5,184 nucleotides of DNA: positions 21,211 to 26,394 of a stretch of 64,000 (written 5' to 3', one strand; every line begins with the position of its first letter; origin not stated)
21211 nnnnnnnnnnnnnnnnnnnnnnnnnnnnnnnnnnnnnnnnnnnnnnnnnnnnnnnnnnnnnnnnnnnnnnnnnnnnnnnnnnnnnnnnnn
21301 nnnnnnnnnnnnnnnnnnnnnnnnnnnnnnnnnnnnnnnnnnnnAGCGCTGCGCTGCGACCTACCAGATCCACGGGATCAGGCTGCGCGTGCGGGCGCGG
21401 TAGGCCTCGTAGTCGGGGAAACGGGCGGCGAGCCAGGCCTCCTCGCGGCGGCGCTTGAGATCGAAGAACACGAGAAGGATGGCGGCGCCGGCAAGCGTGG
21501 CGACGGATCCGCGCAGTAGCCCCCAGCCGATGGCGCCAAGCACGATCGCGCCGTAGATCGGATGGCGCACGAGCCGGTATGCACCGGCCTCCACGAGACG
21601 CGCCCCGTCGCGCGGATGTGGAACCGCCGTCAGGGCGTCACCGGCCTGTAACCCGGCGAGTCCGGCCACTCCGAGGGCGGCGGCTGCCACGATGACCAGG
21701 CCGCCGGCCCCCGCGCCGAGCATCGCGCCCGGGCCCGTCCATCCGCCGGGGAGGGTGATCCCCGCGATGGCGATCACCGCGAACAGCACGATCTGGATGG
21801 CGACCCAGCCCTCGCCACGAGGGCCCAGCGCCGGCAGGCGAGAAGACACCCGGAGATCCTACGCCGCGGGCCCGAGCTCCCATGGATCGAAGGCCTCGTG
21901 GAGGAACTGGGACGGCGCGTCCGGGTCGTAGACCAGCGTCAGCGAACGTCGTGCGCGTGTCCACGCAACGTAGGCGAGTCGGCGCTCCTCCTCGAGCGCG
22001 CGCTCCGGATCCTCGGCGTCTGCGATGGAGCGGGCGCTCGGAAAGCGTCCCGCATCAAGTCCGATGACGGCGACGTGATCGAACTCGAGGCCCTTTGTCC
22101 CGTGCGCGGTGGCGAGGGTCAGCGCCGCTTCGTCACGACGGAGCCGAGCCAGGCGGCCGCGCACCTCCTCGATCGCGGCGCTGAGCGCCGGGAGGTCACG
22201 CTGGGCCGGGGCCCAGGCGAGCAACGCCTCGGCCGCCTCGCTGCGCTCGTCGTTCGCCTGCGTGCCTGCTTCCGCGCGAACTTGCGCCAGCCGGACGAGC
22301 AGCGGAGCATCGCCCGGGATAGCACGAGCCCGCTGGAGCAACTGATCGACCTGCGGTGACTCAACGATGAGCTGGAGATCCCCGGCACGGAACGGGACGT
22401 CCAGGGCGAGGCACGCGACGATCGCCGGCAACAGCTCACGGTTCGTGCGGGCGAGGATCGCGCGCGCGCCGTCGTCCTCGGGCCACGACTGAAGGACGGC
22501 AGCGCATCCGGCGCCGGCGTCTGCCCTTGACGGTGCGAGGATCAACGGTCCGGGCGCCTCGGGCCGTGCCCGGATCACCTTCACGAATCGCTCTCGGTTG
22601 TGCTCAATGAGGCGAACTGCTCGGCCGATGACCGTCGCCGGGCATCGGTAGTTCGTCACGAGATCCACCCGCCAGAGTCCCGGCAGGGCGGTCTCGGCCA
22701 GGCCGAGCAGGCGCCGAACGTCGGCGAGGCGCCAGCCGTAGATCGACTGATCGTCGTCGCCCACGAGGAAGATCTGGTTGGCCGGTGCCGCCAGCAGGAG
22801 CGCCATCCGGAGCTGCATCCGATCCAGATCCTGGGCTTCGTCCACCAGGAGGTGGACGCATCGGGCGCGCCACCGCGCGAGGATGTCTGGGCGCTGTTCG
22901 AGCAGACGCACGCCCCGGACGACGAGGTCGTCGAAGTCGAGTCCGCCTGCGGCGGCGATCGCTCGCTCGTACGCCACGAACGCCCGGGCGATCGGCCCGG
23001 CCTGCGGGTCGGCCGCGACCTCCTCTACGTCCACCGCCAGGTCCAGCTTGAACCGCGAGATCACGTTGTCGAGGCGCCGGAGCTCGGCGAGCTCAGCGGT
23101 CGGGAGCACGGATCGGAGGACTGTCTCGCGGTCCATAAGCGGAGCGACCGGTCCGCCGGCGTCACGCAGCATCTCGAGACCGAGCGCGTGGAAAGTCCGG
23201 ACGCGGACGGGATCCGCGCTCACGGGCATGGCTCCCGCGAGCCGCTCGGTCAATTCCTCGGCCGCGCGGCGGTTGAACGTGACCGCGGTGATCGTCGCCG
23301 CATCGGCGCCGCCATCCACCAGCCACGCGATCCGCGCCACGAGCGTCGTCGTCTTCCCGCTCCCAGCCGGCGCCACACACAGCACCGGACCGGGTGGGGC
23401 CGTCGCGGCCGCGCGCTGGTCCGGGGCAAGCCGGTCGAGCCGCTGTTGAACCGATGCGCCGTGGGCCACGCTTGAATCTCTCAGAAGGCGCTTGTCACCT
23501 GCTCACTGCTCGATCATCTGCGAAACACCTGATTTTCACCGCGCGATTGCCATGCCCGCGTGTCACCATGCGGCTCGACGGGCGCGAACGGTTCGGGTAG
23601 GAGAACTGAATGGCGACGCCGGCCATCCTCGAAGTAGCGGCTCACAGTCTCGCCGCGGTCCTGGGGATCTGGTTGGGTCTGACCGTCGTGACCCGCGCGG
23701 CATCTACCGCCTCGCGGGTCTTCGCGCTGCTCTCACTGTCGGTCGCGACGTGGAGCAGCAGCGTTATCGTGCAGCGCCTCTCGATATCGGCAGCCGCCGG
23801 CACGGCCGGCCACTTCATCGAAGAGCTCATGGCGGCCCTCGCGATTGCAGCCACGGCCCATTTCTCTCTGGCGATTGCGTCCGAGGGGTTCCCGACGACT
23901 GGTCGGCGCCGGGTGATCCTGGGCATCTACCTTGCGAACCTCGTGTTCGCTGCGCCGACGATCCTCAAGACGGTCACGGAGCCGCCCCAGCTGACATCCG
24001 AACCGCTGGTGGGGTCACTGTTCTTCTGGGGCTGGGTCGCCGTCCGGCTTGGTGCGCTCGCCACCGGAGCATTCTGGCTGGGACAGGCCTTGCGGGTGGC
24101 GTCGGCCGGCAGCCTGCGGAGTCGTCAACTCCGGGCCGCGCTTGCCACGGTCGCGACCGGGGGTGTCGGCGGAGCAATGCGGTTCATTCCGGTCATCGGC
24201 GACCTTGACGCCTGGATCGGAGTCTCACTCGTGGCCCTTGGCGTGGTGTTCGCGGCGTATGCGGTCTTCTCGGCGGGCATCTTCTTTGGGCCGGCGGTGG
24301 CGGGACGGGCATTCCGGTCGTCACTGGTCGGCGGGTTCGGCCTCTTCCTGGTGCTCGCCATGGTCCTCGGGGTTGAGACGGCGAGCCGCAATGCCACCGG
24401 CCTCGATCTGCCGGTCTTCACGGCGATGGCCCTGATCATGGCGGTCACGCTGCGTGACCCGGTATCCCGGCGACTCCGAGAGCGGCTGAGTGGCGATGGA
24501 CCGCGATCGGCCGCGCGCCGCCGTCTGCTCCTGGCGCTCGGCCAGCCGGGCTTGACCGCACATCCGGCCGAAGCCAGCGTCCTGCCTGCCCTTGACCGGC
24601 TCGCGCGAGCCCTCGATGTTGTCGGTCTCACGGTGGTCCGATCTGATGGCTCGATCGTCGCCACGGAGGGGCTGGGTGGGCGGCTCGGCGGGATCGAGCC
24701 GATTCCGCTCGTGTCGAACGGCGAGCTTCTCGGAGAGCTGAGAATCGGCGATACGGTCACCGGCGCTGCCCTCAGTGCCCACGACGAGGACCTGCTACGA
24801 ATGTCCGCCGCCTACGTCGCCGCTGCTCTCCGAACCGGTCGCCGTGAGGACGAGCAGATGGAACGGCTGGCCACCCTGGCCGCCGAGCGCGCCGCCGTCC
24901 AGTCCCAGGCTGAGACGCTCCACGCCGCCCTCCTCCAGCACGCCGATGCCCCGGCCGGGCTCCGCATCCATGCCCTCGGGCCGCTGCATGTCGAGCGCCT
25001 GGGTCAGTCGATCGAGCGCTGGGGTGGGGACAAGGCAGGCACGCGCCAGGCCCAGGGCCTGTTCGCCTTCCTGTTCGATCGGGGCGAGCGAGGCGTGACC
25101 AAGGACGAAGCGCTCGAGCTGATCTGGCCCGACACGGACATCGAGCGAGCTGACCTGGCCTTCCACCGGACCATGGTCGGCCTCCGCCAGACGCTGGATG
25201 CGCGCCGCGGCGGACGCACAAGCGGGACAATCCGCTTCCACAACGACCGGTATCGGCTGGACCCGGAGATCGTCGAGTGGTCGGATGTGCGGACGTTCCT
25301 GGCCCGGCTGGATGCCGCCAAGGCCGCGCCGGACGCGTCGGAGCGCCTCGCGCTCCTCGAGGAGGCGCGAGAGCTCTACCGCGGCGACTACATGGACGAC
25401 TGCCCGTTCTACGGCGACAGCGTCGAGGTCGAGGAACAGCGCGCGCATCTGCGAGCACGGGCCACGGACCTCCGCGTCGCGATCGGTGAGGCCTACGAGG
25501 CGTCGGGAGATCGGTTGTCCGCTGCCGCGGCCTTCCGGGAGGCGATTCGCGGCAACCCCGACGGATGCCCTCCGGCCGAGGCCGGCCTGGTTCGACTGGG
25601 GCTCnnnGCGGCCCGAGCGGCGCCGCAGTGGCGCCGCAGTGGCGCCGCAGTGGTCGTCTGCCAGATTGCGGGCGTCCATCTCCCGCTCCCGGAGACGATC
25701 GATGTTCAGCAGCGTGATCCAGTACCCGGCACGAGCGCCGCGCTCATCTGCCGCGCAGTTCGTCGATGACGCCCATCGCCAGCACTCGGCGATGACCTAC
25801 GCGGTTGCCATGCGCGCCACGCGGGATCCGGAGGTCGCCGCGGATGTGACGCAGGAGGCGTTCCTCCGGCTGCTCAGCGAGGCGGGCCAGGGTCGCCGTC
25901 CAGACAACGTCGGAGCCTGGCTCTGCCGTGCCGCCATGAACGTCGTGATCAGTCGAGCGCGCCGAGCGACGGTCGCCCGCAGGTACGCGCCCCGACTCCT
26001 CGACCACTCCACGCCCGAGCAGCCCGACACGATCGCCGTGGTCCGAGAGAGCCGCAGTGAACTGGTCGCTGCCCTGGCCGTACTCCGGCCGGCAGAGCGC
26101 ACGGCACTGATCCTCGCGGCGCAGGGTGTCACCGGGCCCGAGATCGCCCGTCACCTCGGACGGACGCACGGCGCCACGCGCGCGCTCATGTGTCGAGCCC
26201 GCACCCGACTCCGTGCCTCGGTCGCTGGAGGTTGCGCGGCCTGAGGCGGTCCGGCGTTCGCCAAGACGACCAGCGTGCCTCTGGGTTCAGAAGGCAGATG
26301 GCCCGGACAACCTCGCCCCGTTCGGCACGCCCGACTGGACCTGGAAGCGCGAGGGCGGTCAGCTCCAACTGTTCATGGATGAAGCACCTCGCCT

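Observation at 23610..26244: Membrane-anchored SARP/BTAD regulator + three 11-bp direct repeats + ECF sigma factor: candidate envelope-to-sigma signalling module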

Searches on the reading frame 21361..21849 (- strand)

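Call 6: search_protein_families(library=pfam, proteins=[window:21361-21849:-], max_evalue=0.1)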
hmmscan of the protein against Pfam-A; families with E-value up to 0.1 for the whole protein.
window:21361-21849:- (162 aa): 3 families
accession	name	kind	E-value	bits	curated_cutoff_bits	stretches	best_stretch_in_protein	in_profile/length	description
PF04191.18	PEMT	-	5.7e-08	33.6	25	1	50-144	15-102/105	Phospholipid methyltransferase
PF04140.19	ICMT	-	1.4e-06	29.1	24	1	68-141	18-94/95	Isoprenylcysteine carboxyl methyltransferase (ICMT) family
PF02544.21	Steroid_dh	-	0.0038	17.6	22.6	1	82-162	73-150/150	3-oxo-5-alpha-steroid 4-dehydrogenase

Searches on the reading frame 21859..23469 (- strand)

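Call 6: search_protein_families(library=pfam, proteins=[window:21859-23469:-], max_evalue=0.1)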
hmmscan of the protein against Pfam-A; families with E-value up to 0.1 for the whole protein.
window:21859-23469:- (536 aa): 8 families
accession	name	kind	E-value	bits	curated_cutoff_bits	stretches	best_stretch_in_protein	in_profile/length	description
PF00580.27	UvrD-helicase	-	6.7e-53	180.5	23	1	15-258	2-267/271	UvrD/REP helicase N-terminal domain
PF13245.12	AAA_19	-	2.8e-22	79.8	25.1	1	20-245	3-132/134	AAA domain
PF13361.12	UvrD_C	-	7.8e-19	68.7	25.6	1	448-514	285-347/350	UvrD-like helicase C-terminal domain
PF13604.12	AAA_30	-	3.5e-08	33.8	27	2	16-78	4-67/191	AAA domain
PF01443.25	Viral_helicase1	-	5.3e-06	26.8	21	0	452-512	179-226/228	Viral superfamily 1 RNA helicase core domain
PF13538.12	UvrD_C_2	-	5.9e-06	26.5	27.4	1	491-513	30-52/52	UvrD-like helicase C-terminal domain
PF13401.12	AAA_22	-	0.00017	22.3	27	1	27-87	6-64/130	AAA domain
PF25199.1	nSTAND_NTPase5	-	0.0017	18.6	34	1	12-76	30-93/145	Novel STAND NTPase 5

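Call 7: search_protein_families(library=ncbifam, proteins=[window:21859-23469:-], max_evalue=0.1)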
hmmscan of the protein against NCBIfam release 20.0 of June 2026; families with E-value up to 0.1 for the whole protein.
window:21859-23469:- (536 aa): 18 families
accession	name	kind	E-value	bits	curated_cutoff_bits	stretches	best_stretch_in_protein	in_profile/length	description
TIGR01073.1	pcrA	equivalog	1.3e-69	235.4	911.2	2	12-302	3-307/725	DNA helicase PcrA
TIGR01074.1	rep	equivalog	1.9e-67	228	951.45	2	13-298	1-300/668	DNA helicase Rep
NF008743.0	PRK11773.1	equivalog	2.5e-65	221.2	965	2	7-301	3-310/720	DNA helicase II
TIGR01075.1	uvrD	equivalog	3.3e-65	220.7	1144.45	2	11-303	2-307/715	DNA helicase II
NF008172.0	PRK10919.1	equivalog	5.2e-50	170.3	1168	2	13-297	2-300/673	DNA helicase Rep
NF008276.0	PRK11054.1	equivalog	1.6e-41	142.6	543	3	15-104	198-286/684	DNA helicase IV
TIGR00609.1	recB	equivalog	7.9e-25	87.2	696.05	3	173-296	339-463/1175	exodeoxyribonuclease V subunit beta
TIGR02785.1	addA_Gpos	equivalog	4.5e-24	84.4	707.65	2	174-250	355-438/1234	helicase-exonuclease AddAB subunit AddA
NF010485.0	PRK13909.1-2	equivalog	1.8e-19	69.5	650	2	33-78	10-55/909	RecB-like helicase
TIGR02784.1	addA_alphas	equivalog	1.8e-15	56.4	860.75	2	162-254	346-452/1138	double-strand break repair helicase AddA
NF010487.0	PRK13909.1-4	equivalog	4.2e-13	48.5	759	1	33-78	11-56/924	RecB-like helicase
NF010486.0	PRK13909.1-3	equivalog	4.6e-07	28.3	1109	1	33-77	12-56/921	RecB-like helicase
NF041464.1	HelD_BACSU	equivalog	1.2e-06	26.7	419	1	204-291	547-633/779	RNA polymerase recycling motor HelD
NF008128.0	PRK10876.1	equivalog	6.2e-06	24.1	1697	1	173-295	345-468/1181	exodeoxyribonuclease V subunit beta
NF010484.0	PRK13909.1-1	equivalog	0.0002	19.2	1074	1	33-77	12-56/945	RecB-like helicase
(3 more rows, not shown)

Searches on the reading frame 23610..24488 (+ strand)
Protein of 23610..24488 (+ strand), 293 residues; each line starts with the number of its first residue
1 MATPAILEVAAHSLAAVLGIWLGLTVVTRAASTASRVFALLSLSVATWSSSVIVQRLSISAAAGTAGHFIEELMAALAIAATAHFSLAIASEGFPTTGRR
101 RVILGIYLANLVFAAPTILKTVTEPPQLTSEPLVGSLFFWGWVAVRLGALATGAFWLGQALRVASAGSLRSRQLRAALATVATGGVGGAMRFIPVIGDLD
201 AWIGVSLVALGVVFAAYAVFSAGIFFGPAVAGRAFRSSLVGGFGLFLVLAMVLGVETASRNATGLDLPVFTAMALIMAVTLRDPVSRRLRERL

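Call 8: search_protein_families(library=pfam, proteins=[window:23610-24488:+], max_evalue=10)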
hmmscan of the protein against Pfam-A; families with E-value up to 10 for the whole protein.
seq(293 aa): 1 family
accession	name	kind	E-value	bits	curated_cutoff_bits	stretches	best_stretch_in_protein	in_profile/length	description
PF24380.1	DUF7536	-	4.2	8.1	27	2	208-264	25-80/91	Family of unknown function (DUF7536)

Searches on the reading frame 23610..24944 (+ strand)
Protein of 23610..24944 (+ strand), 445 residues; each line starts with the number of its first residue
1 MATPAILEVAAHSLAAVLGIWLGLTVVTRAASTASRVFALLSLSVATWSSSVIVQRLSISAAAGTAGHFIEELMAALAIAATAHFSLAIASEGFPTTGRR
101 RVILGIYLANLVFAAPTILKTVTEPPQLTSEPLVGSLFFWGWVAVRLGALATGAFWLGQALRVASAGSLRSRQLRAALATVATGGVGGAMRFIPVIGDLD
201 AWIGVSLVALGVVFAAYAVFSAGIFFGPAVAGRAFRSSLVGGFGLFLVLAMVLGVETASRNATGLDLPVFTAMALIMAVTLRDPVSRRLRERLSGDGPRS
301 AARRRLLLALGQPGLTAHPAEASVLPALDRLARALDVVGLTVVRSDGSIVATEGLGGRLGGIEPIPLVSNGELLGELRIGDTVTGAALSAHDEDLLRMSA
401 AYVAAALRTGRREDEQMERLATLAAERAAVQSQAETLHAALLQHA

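Call 65: search_protein_representatives(protein=window:23610-24944:+)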
Query: 445 residues. Proteins with E-value up to 0.001 (for the whole library): 130; up to 1e-10: 87; up to 1e-30: 34. The best 130 are listed.
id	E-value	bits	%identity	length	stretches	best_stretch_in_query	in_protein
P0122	1.4e-109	383.4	51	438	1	6-434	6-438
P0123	2.7e-105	369.2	50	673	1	3-444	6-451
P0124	3.2e-79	283.4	40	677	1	1-444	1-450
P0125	2.7e-73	263.8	38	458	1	5-441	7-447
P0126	3.1e-66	240.6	51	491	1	178-442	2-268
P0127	7.9e-60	219.5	40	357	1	5-347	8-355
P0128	3.6e-55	204.1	35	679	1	5-444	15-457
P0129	1.9e-54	201.8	46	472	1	196-428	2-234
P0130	1.5e-53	198.8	50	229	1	1-222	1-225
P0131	5.8e-53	196.9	35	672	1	7-441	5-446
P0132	2.8e-51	191.3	36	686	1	5-445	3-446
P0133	7.1e-49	183.4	46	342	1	2-262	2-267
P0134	1.3e-46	176.0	50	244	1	231-443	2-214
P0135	2.8e-44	168.3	32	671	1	11-441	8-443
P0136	2.9e-43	164.9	46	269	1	6-229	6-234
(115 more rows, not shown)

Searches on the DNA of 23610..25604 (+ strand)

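Call 40: search_rna_families(sources=[L045, L051, L059, L060], threshold=gathering)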
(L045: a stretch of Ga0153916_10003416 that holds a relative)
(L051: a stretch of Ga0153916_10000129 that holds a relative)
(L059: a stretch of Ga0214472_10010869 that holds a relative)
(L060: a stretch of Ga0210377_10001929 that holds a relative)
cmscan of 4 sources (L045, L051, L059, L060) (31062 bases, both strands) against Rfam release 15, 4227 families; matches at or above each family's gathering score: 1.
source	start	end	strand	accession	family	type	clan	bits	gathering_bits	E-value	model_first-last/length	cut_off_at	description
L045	4397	4469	-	RF00005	tRNA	Gene; tRNA;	CL00001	66.5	29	1.4e-12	1-71/71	no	tRNA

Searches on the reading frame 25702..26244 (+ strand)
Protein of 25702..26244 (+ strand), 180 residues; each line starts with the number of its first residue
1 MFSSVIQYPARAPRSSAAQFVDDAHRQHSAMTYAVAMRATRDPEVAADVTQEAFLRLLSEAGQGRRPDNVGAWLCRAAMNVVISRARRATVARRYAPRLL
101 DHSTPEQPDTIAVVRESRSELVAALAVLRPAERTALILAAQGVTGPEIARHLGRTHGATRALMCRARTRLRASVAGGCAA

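Call 6: search_protein_families(library=pfam, proteins=[window:25702-26244:+], max_evalue=0.1)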
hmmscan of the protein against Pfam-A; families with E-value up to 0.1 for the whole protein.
window:25702-26244:+ (180 aa): 5 families
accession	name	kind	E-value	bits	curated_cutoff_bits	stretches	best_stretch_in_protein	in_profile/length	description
PF04542.20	Sigma70_r2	-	3.1e-10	40.1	24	1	26-89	3-68/71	Sigma-70 region 2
PF08281.18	Sigma70_r4_2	-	2.2e-07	30.9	25.7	1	120-170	3-54/54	Sigma-70, region 4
PF04545.22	Sigma70_r4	-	0.0011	18.9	24.1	1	124-172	1-50/50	Sigma-70, region 4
PF13384.12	HTH_23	-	0.015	15.5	24.6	1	135-157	10-32/50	Homeodomain-like domain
PF13936.12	HTH_38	-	0.068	13.4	27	0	131-156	8-34/44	Helix-turn-helix domain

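Call 7: search_protein_families(library=ncbifam, proteins=[window:25702-26244:+], max_evalue=0.1)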
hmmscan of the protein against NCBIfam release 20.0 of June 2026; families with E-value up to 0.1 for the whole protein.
window:25702-26244:+ (180 aa): 66 families (the best 25 are shown)
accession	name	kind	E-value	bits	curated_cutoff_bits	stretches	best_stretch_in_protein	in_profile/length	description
NF004113.0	PRK05602.1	equivalog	4.9e-19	68.8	208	1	27-175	53-202/211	RNA polymerase sigma factor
TIGR02983.1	SigE-fam_strep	subfamily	1.6e-17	63.9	141.55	1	21-174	8-158/162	SigE family RNA polymerase sigma factor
TIGR02937.1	sigma70-ECF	superfamily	1.6e-15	57.1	42.9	1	26-171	8-162/165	sigma-70 family RNA polymerase sigma factor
NF007229.0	PRK09647.1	equivalog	1.1e-14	54.3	265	1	22-175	47-203/220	RNA polymerase sigma factor SigE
NF007225.0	PRK09643.1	equivalog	1.2e-14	54.5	190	1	26-174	34-182/204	RNA polymerase sigma factor SigM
TIGR02985.1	Sig70_bacteroi1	subfamily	1.3e-14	54.7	126.4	1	26-173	8-161/162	RNA polymerase sigma-70 factor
NF058625.1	sigma_PG0214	equivalog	3.6e-14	52.8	130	1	20-173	6-160/170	GFO_1088 family ECF-type sigma factor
TIGR02989.1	Sig-70_gvs1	subfamily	2.3e-12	47.1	124.55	1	26-172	8-156/158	RNA polymerase sigma-70 factor, Rhodopirellula/Verrucomicrobium family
NF009172.0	PRK12519.1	subfamily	3.4e-12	46.3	222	1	25-174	35-189/194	RNA polymerase sigma factor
NF009166.1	PRK12513.1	equivalog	3.6e-12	46.4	206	1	25-175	28-187/193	RNA polymerase sigma factor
NF007213.0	PRK09635.1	equivalog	4.1e-12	45.9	317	1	16-174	2-166/290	RNA polymerase sigma factor SigI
NF007227.0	PRK09645.1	subfamily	1.3e-11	44.8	202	1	16-166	10-162/177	sigma-70 family RNA polymerase sigma factor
NF007214.0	PRK09636.1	subfamily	2.4e-11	43.4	271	1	26-173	11-162/293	RNA polymerase sigma factor SigJ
NF009176.0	PRK12524.1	equivalog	2.8e-11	43.6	264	1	30-176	37-186/196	RNA polymerase sigma factor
TIGR02952.1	Sig70_famx2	equivalog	3.4e-11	43.3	206.45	1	45-171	37-167/170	ECF subfamily RNA polymerase sigma factor, BldN family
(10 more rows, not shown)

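Call 61: list_cluster_members(proteins=[P0001, window:25702-26241:+])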
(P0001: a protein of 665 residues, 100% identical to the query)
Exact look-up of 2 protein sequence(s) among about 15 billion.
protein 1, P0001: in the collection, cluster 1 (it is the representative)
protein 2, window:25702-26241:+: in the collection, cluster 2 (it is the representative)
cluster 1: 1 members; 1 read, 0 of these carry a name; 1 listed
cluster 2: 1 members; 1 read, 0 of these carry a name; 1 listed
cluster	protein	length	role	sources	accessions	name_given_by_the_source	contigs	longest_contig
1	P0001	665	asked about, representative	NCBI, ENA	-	-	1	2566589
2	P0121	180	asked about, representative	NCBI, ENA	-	-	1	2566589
